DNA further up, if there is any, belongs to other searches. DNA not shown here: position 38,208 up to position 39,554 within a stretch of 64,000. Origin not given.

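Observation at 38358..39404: Signal-peptide-bearing caspase-family (C14) protease next to an IS element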

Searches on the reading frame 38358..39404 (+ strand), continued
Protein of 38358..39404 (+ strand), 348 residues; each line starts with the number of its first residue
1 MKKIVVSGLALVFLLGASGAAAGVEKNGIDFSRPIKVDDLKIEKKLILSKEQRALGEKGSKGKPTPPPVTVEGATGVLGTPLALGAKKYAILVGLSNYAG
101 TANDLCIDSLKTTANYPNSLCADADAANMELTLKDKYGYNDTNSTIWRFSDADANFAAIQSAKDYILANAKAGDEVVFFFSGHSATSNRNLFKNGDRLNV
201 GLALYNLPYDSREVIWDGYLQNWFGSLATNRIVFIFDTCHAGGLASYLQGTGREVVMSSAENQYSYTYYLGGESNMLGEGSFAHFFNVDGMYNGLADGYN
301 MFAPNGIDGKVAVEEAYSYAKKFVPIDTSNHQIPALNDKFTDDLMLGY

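Call 18: find_encoding_contigs(protein=P0100, flank=10000, max_places=1)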
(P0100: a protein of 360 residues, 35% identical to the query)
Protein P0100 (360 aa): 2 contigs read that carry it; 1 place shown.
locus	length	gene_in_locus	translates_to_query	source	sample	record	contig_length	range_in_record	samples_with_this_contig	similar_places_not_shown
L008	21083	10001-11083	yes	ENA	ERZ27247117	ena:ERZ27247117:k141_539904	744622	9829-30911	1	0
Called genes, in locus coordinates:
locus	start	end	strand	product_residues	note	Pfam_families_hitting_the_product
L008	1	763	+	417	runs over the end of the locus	PF04851:ResIII, PF00270:DEAD, PF00271:Helicase_C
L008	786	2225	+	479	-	PF06123:CreD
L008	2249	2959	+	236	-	-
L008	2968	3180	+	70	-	-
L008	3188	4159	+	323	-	PF01018:GTP1_OBG, PF03193:RsgA_GTPase (faint), PF01926:MMR_HSR1, PF02421:FeoB_N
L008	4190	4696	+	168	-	PF21088:MS_channel_1st, PF00924:MS_channel_2nd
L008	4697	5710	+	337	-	PF04055:Radical_SAM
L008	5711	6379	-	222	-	-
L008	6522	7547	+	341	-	PF21016:RlmN_N, PF04055:Radical_SAM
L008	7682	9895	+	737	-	PF07602:DUF1565 (weak), PF22842:Pel9A-like_beta_helix, PF13229:Beta_helix, PF05048:NosD, PF13229:Beta_helix (weak), PF00413:Peptidase_M10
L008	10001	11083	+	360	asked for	PF00656:Peptidase_C14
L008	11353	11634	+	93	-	-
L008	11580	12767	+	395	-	PF00155:Aminotran_1_2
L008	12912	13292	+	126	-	PF05973:Gp49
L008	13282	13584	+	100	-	PF13744:HTH_37 (weak), PF13560:HTH_31, PF12844:HTH_19 (weak), PF01381:HTH_3, PF13443:HTH_26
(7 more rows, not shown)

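Call 19: find_encoding_contigs(protein=P0114, flank=10000, max_places=1)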
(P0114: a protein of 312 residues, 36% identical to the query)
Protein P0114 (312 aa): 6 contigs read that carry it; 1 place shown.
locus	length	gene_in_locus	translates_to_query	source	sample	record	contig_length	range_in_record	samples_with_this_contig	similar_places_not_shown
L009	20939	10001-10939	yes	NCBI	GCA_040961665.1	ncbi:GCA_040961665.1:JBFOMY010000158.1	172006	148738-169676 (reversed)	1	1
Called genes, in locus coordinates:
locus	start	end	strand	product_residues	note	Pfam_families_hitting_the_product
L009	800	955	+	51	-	PF13711:DUF4160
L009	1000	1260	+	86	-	PF10387:DUF2442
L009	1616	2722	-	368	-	-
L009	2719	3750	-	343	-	-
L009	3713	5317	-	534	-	PF13589:HATPase_c_3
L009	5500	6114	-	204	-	-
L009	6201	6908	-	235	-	-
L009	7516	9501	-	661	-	PF00474:SSF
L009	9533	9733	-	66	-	-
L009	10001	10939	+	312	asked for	PF00656:Peptidase_C14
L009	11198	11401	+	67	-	PF00313:CSD, PF08206:OB_RNB (weak)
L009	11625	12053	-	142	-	PF00254:FKBP_C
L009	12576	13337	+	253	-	PF06439:3keto-disac_hyd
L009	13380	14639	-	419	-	-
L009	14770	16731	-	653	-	PF03572:Peptidase_S41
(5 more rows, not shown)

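Call 30: predict_structure(alignment_id=A1)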
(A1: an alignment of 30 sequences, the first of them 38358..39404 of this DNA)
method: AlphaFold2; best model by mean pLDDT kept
length: 348 residues; sequences in the alignment: 30
mean_pLDDT: 85.6   pTM: 0.87
mean pLDDT of the five models: 85.6, 84.3, 84.2, 83.2, 79.8
residues with pLDDT >= 90: 195; 70-90: 100; 50-70: 42; < 50: 11
segments of 3 or more residues with pLDDT < 50: 15-23
pLDDT, mean of each block of 10 residues (from residue 1): 52 48 64 90 90 82 61 79 96 88 78 66 94 97 96 92 97 97 93 84 78 87 91 96 85 94 92 90 96 92 83 95 92 93 92
secondary structure, 60 per line:
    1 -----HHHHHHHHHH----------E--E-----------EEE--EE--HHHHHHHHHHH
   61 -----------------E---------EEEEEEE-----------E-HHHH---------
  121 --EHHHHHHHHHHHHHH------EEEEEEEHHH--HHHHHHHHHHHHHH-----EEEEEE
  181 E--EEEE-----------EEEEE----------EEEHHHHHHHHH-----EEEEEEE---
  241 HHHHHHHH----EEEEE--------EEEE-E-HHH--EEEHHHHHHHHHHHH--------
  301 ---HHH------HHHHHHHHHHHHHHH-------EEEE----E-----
elements in order: H6-15 E41-43 H50-60 E88-94 H108-111 H124-137 E144-150 H156-169 E175-181 E184-187 E199-203 E214-216 H217-225 E231-237 H241-248 E253-257 E266-269 E278-280 H281-292 H313-327 E335-338
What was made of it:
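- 38358..39404 (+): Complete ORF (348 aa plus stop) for the precursor of an exported C14 (orthocaspase-type) cysteine peptidase. AF2 model with pLDDT 85.6 and pTM 0.87 (call 30).
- On Peptidase family C14 (clan CD, caspase fold): AF2 pLDDT 85.6, pTM 0.87 (call 30).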

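Call 34: fold_search(model_id=the predicted structure, library=pdb)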
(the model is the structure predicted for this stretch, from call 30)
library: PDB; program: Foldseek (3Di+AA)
matches with E <= 10: 619; with E <= 0.001: 232
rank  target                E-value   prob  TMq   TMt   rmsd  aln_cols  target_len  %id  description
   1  7qp0_B                2.0e-09  1.00  0.46  0.59   7.2       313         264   15  Crystal structure of metacaspase from candida glabrata with magnesium (released 2023-01-11)
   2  8v4x_D                3.0e-09  1.00  0.48  0.46   5.0       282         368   14  Structure of MALT1 in complex with an allosteric inhibitor (released 2024-05-01)
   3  8v4x_C                7.6e-09  1.00  0.49  0.47   4.9       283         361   15  Structure of MALT1 in complex with an allosteric inhibitor (released 2024-05-01)
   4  4i1p_A                1.1e-08  1.00  0.49  0.45   5.2       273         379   13  Human MALT1 (caspase-IG3) in complex with activity based-probe (released 2014-07-09)
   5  9n3e_A                1.3e-08  1.00  0.50  0.55   5.1       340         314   15  Crystal structure of Arabidopsis metacaspase 9 C147G at pH 5.5 (released 2025-06-11)
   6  4i1p_C                1.4e-08  1.00  0.47  0.43   5.7       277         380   12  Human MALT1 (caspase-IG3) in complex with activity based-probe (released 2014-07-09)
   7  6f7i_B                1.5e-08  1.00  0.45  0.43   5.2       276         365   14  human MALT1(329-728) IN COMPLEX WITH MLT-747 (released 2019-01-02)
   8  8v4x_A                1.6e-08  1.00  0.49  0.47   5.5       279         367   13  Structure of MALT1 in complex with an allosteric inhibitor (released 2024-05-01)
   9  3v4l_A                1.7e-08  1.00  0.48  0.43   6.0       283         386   13  Mouse MALT1(caspase-IG3 domains) in complex with a irreversible peptidic inhibitor (released 2012-03-14)
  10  3uo8_B                1.9e-08  1.00  0.49  0.47   5.1       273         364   13  Crystal structure of the MALT1 paracaspase (P1 form) (released 2011-12-21)
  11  3v4o_A                2.4e-08  1.00  0.49  0.70   5.3       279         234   14  Human MALT1 (caspase domain) in complex with an irreversible peptidic inhibitor (released 2012-03-14)
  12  8v4x_E                2.4e-08  1.00  0.49  0.47   5.2       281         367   14  Structure of MALT1 in complex with an allosteric inhibitor (released 2024-05-01)
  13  8v4x_B                2.6e-08  1.00  0.47  0.46   5.8       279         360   12  Structure of MALT1 in complex with an allosteric inhibitor (released 2024-05-01)
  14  4f6p                  2.6e-08  1.00  0.44  0.57   7.6       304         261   16  Crystal structure of the yeast metacaspase Yca1 C276A mutant (released 2013-03-27)
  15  3uo8_C                2.9e-08  1.00  0.49  0.47   4.7       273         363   12  Crystal structure of the MALT1 paracaspase (P1 form) (released 2011-12-21)
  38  6w8r_B                2.4e-07  1.00  0.49  0.49   7.0       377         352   13  Crystal structure of metacaspase 4 C139A from Arabidopsis (released 2020-05-20)
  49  4aw9_A                9.6e-07  1.00  0.44  0.56   8.2       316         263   11  Crystal structure of active legumain in complex with YVAD-CMK (released 2013-06-26)
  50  7fa0_B                1.2e-06  1.00  0.43  0.53   6.7       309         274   11  The crystal structure of VyPAL2-C214A, a dead mutant of VyPAL2 peptide asparaginyl ligase in form II (released 2022-07-13)
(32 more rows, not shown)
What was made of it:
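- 38358..39404 (+): Foldseek best hits are metacaspases and MALT1 (call 34).
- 39108..39401 (+): C-terminal half, aa 251-348. It completes the caspase fold (p10-equivalent by structure) but is not recognisable as p10 by sequence. Foldseek alignments to metacaspases span 300-340 columns (call 34).
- On Peptidase family C14 (clan CD, caspase fold): Foldseek probability 1.00 to metacaspases, MALT1, GSU0716, caspase-1 and legumain (call 34).
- Closest known: Orthocaspases. Different: The AF2 model indicates a complete caspase fold including a p10-equivalent half (calls 30, 34).
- Closest known: GSU0716 of Geobacter sulfurreducens. Same: Foldseek E=2e-7 (call 34).
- AF2 pLDDT 85.6 (call 30), with Foldseek top hits all metacaspase/paracaspase at probability 1.00 (call 34). 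The clan CD fold is shared with legumain and peptide asparaginyl ligases (Foldseek hits 4aw9 and 7fa0, call 34).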

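Call 39: search_solved_structures(query=A1, max_evalue=0.001, show_alignments=5)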
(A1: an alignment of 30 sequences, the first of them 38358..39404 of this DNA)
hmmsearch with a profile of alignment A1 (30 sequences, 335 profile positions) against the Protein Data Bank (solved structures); distinct sequences matched with E-value up to 0.001: 11.
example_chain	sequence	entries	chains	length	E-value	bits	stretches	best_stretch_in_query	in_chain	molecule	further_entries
6w8s_A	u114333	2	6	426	2.5e-20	76.1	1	91-241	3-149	Metacaspase-4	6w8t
6w8r_A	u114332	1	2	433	2.2e-18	69.8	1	91-241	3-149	Metacaspase-4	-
4f6o_A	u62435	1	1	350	3e-18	69.3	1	80-239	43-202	Metacaspase-1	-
7qp0_A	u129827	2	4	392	4.2e-18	68.8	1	60-239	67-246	Metacaspase-1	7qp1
4f6p_A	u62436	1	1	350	2.5e-16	63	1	80-239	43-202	Metacaspase-1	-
8a53_A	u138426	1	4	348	6.9e-13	51.7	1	77-241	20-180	Metacaspase-9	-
9n3d_A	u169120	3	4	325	4.5e-12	49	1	89-241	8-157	Metacaspase-9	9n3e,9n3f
4afr_A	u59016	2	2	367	4.6e-11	45.7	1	93-239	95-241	METACASPASE | METACASPASE MCA2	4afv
4afp_A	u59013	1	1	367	6.8e-11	45.1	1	93-239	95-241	METACASPASE MCA2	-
4af8_A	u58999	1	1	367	9.6e-11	44.6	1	93-239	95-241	METACASPASE MCA2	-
3bij_A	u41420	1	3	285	1.6e-05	27.5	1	119-240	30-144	Uncharacterized protein GSU0716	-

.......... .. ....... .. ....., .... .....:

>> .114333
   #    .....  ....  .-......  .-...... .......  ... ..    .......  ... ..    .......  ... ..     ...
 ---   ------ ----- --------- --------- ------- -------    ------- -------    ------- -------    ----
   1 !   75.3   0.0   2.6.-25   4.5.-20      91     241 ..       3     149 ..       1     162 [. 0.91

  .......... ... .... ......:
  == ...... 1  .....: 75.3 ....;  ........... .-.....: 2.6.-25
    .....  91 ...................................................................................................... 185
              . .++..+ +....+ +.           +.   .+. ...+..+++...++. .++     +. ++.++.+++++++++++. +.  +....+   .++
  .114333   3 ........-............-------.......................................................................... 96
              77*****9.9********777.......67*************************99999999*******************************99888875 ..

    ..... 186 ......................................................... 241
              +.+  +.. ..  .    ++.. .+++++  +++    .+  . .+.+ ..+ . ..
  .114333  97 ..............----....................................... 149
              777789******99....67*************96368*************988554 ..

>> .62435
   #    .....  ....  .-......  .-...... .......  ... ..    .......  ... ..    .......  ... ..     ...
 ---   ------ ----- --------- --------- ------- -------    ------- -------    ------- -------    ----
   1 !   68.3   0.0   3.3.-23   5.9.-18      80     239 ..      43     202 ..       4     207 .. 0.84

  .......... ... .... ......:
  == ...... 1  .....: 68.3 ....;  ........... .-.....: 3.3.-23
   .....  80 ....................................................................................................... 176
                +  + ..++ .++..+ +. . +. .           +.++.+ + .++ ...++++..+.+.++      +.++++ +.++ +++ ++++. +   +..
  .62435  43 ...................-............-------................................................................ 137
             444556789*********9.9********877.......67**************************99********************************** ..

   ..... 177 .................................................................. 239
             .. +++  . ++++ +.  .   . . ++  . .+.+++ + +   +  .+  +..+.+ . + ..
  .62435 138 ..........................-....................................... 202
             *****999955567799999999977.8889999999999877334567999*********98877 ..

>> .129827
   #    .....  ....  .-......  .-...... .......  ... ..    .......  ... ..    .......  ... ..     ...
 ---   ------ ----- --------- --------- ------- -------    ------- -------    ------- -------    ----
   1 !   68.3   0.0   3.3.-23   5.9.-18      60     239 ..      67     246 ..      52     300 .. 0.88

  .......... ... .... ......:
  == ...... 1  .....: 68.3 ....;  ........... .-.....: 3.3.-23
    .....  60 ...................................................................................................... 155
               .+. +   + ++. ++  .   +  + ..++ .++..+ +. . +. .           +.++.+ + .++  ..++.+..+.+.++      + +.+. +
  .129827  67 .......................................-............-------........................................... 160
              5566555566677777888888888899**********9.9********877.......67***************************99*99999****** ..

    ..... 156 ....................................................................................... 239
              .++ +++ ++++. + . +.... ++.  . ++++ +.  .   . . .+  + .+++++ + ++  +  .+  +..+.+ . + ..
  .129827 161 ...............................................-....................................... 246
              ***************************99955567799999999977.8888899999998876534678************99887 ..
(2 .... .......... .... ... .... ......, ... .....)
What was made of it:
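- On Type I metacaspase: Via the Yca1 alignment (call 39) the equivalents are window Asn199, Asp217, Gly218 and Ser246, so only one is acidic.
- Closest known: Type I/II metacaspases with solved structures. Same: Best sequence-profile and fold matches (calls 34, 39).
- Closest known: GSU0716 of Geobacter sulfurreducens. Different: A much weaker sequence relationship (profile E=1.6e-5) than to eukaryotic metacaspases (call 39).
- The family profile hits AtMC4 at 2.5e-20, Yca1 at 3e-18 and TbMCA2 at about 1e-10 (call 39).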

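Call 43: find_related_loci(query=A1, collection=genome_contigs, flank=6000)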
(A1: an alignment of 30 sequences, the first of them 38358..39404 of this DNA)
Query A1 (348 aa) in genome_contigs; peptide patterns used: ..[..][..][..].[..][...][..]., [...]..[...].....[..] (x = any residue, [..] = any of these).
528 stretches matched a pattern; 363 encode a relative of the query (tblastn E <= 1e-3); the best 80 are kept; 80 distinct loci.
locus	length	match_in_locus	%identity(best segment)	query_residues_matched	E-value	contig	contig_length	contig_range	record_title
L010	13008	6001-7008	53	5-347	2e-104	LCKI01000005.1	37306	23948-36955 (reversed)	MAG: Parcubacteria group bacterium GW2011_GWC1_45_14 UW95_C0005, whole genome shotgun sequence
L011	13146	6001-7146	43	1-348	7e-81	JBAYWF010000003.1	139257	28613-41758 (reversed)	MAG: Parcubacteria group bacterium isolate SO_2016_LW3_77 scaffold00174_LW162_2016, whole genome shotgun sequence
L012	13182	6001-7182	42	1-348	1e-77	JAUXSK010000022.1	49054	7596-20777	MAG: Candidatus Moraniibacteriota bacterium isolate C12_metabat.bin.87 C12_k141_695440, whole genome shotgun sequence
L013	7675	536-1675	41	1-348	2e-76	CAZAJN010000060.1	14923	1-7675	MAG TPA_asm: uncultured Bdellovibrionales bacterium isolate binchicken_co169_45 genome assembly, contig: k99_13592, whol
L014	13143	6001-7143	42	1-348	3e-76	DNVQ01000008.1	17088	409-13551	MAG TPA_asm: Candidatus Moraniibacteriota bacterium isolate UBA12141 contig_2782, whole genome shotgun sequence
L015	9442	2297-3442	41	5-348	4e-76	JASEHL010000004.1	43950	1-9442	MAG: Patescibacteria group bacterium isolate Yes70-22 NODE_4_length_43950_cov_11.772571, whole genome shotgun sequence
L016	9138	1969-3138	41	1-348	3e-74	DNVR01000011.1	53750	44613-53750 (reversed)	MAG TPA_asm: Candidatus Moraniibacteriota bacterium isolate UBA12142 contig_406, whole genome shotgun sequence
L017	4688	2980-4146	41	1-348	1e-73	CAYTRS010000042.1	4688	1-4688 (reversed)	MAG TPA_asm: uncultured Bdellovibrionales bacterium isolate binchicken_co220_120 genome assembly, contig: NODE_12254_len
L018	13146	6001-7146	41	9-348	2e-72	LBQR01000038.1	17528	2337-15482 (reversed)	MAG: Candidatus Moranbacteria bacterium GW2011_GWF2_35_54 UR83_C0038, whole genome shotgun sequence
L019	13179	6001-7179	36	1-348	1e-66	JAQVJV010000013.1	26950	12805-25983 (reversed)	MAG: Candidatus Moraniibacteriota bacterium isolate STE_71 NODE_3719_length_26950_cov_9.522201_Sandtown_E, whole genome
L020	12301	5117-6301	36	1-348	9e-65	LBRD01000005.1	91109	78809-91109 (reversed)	MAG: Parcubacteria group bacterium GW2011_GWC1_36_108 UR95_C0005, whole genome shotgun sequence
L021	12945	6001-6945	41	1-346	3e-62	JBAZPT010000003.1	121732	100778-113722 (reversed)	MAG: Parcubacteria group bacterium isolate SO_2017_SWC_36 scaffold_179_c1_LP-4_2017, whole genome shotgun sequence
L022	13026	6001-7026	39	1-343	4e-59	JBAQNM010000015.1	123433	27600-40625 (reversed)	MAG: Candidatus Moraniibacteriota bacterium isolate MFD12002_ilm_asm_bin53 k127_56110, whole genome shotgun sequence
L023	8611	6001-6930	39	1-324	1e-55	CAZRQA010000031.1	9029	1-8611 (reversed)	MAG TPA_asm: uncultured Bdellovibrionales bacterium isolate SRP319275_co2_324 genome assembly, contig: NODE_7890_length_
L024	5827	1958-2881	40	35-346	4e-55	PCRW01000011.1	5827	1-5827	MAG: Candidatus Moranbacteria bacterium CG23_combo_of_CG06-09_8_20_14_all_35_22 CG23_scaffold_27310_c, whole genome shot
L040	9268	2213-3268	35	5-343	7e-46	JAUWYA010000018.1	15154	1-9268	MAG: Candidatus Nealsonbacteria bacterium isolate CSMAG_2698 CSMAG_2698_k141_3091346_length_15154_cov_9.7763, whole geno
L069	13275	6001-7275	36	1-347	4e-62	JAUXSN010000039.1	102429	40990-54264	MAG: Candidatus Moraniibacteriota bacterium isolate C12_metabat.bin.94 C12_k141_417505, whole genome shotgun sequence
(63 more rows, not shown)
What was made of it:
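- The family is shared with Bathyarchaeia, Thermococcus, Dehalococcoidia and Caldisericota (call 43).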

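Call 51: search_protein_families(library=padloc, proteins=[window:38358-39404:+], max_evalue=0.01)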
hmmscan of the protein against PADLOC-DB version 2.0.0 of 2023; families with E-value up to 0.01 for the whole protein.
window:38358-39404:+ (348 aa): 1 family
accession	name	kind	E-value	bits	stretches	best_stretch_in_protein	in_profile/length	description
PDLC02987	caspase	-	4.6e-10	37.3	1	87-255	2-144/453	-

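Call 56: find_encoding_contigs(protein=P0001, flank=3000, max_places=3)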
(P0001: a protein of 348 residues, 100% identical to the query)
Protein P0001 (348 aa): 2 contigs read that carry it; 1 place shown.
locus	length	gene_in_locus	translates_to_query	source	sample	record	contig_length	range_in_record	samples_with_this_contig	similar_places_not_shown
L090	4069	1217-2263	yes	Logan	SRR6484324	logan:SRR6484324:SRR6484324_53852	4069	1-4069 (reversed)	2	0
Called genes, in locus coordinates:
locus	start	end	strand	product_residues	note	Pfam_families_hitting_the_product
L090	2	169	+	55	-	?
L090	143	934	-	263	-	-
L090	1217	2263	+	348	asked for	PF00656:Peptidase_C14 (weak)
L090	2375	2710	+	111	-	PF13340:DUF4096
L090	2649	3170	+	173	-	PF01609:DDE_Tnp_1, PF13586:DDE_Tnp_1_2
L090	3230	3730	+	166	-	-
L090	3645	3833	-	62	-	-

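Call 57: list_cluster_members(proteins=[P0001])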
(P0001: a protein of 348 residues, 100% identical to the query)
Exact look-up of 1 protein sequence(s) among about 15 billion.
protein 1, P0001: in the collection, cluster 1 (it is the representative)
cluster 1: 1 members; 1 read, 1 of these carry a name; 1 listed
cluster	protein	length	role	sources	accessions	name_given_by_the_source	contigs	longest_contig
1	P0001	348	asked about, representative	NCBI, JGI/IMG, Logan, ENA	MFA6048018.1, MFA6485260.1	MAG: caspase family protein [Parcubacteria group bacterium] | hypothetical protein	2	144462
